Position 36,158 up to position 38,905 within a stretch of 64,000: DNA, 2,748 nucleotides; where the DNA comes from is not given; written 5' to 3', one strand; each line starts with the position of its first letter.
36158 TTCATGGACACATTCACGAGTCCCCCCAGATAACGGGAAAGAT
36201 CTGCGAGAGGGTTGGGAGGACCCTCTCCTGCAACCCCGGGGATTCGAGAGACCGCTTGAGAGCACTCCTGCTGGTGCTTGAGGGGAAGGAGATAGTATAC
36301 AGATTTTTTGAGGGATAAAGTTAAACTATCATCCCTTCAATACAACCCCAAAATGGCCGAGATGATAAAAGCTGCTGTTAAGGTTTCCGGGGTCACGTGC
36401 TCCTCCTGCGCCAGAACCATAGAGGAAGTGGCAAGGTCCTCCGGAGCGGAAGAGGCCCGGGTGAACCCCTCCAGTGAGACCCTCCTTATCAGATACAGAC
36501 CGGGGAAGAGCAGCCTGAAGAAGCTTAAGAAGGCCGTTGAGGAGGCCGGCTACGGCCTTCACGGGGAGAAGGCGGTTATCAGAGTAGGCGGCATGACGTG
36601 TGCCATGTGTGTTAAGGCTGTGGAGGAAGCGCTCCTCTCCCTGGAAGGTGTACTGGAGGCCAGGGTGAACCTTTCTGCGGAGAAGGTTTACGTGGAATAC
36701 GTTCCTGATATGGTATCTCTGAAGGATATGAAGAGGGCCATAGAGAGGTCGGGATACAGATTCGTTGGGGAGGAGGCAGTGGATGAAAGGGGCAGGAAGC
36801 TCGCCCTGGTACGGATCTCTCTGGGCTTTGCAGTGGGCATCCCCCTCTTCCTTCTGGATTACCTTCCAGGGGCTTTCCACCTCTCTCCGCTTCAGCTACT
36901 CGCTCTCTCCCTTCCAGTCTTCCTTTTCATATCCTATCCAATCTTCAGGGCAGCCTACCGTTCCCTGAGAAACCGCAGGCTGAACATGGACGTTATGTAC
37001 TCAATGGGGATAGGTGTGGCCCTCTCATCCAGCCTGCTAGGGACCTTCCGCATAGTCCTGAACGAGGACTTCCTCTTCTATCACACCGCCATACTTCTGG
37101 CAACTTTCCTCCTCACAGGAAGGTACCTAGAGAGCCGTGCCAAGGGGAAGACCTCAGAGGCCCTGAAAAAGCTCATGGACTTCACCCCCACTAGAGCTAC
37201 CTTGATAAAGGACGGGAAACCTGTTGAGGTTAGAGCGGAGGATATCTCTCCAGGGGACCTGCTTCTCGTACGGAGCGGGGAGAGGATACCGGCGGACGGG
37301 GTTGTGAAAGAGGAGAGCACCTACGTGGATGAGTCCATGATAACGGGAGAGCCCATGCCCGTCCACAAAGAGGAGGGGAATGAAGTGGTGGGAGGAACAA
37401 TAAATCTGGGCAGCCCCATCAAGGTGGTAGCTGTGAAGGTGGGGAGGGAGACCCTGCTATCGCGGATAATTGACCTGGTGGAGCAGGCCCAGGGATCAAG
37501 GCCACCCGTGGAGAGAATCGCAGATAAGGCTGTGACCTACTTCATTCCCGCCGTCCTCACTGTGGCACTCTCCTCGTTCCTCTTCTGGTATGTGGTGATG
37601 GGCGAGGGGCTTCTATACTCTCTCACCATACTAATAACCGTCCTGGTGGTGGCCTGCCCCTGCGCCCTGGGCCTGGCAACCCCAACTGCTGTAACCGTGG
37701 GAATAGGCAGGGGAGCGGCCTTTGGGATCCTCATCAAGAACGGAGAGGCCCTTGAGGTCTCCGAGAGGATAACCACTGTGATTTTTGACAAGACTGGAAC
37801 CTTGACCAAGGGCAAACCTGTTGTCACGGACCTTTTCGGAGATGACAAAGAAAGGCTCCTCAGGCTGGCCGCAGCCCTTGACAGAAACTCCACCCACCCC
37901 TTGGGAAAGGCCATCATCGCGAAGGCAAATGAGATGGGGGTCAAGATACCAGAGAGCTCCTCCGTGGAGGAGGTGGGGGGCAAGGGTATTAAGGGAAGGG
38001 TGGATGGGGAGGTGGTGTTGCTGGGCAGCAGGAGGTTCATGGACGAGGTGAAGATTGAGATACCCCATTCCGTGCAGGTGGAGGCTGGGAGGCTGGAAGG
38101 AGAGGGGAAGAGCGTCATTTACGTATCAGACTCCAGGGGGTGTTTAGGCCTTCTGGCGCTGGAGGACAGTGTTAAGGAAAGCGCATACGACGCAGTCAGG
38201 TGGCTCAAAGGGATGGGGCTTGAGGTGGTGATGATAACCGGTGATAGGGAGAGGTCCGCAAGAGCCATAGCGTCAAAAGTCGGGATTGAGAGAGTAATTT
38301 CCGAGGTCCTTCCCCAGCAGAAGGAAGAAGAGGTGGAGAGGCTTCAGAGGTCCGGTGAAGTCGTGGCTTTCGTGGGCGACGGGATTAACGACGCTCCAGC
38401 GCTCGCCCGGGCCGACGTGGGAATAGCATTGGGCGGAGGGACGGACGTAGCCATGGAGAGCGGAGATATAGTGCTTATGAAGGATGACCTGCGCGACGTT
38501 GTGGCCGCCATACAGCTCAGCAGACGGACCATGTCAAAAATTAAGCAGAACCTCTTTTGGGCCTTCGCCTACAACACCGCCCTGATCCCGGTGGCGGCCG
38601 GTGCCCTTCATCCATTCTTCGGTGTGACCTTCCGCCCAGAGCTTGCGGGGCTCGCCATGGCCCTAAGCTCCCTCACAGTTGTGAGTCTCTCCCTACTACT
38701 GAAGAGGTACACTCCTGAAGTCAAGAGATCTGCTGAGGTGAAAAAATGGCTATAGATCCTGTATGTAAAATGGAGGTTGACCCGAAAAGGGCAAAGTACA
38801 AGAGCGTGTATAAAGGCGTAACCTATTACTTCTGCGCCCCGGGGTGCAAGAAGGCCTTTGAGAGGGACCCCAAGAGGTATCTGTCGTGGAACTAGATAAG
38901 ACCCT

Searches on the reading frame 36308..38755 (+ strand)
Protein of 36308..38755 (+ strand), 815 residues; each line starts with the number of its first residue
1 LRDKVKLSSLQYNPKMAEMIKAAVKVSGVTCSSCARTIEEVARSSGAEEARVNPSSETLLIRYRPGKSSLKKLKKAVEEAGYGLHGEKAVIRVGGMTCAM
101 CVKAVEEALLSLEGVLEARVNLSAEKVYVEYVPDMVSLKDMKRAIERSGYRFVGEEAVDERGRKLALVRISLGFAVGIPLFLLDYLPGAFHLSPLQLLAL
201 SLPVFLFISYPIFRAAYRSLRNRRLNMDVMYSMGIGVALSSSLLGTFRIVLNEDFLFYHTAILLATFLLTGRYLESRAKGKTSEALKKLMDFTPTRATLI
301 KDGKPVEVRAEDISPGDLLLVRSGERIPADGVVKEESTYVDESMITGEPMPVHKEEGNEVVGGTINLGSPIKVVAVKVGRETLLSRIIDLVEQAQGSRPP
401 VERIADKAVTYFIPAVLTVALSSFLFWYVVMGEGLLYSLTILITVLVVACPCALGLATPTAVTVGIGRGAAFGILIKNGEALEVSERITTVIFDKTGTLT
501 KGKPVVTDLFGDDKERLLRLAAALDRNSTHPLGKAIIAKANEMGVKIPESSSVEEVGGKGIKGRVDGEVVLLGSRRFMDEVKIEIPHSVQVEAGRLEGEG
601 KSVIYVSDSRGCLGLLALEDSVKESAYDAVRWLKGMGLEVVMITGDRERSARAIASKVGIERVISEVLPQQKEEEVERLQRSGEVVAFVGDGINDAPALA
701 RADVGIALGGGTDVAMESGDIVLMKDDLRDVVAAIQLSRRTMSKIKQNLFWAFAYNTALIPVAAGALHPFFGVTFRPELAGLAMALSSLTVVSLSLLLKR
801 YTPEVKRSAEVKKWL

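Call 94: search_protein_families(library=pfam, proteins=[window:36308-38755:+], max_evalue=0.001)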
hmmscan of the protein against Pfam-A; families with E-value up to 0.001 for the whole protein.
window:36308-38755:+ (815 aa): 5 families
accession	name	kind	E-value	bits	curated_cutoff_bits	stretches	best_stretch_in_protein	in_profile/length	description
PF00122.25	E1-E2_ATPase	-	2.8e-58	196.8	28.1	1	293-470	3-179/181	E1-E2 ATPase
PF00702.32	Hydrolase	-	1.4e-38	133.7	26.4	1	488-703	1-191/191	haloacid dehalogenase-like hydrolase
PF00403.32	HMA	-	7e-26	90.8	24.8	2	90-150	1-61/62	Heavy-metal-associated domain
PF12710.13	HAD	-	6.8e-05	23.8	27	1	623-699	87-188/189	haloacid dehalogenase-like hydrolase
PF08282.18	Hydrolase_3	-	0.00078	19.7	20.9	0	677-728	197-248/255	haloacid dehalogenase-like hydrolase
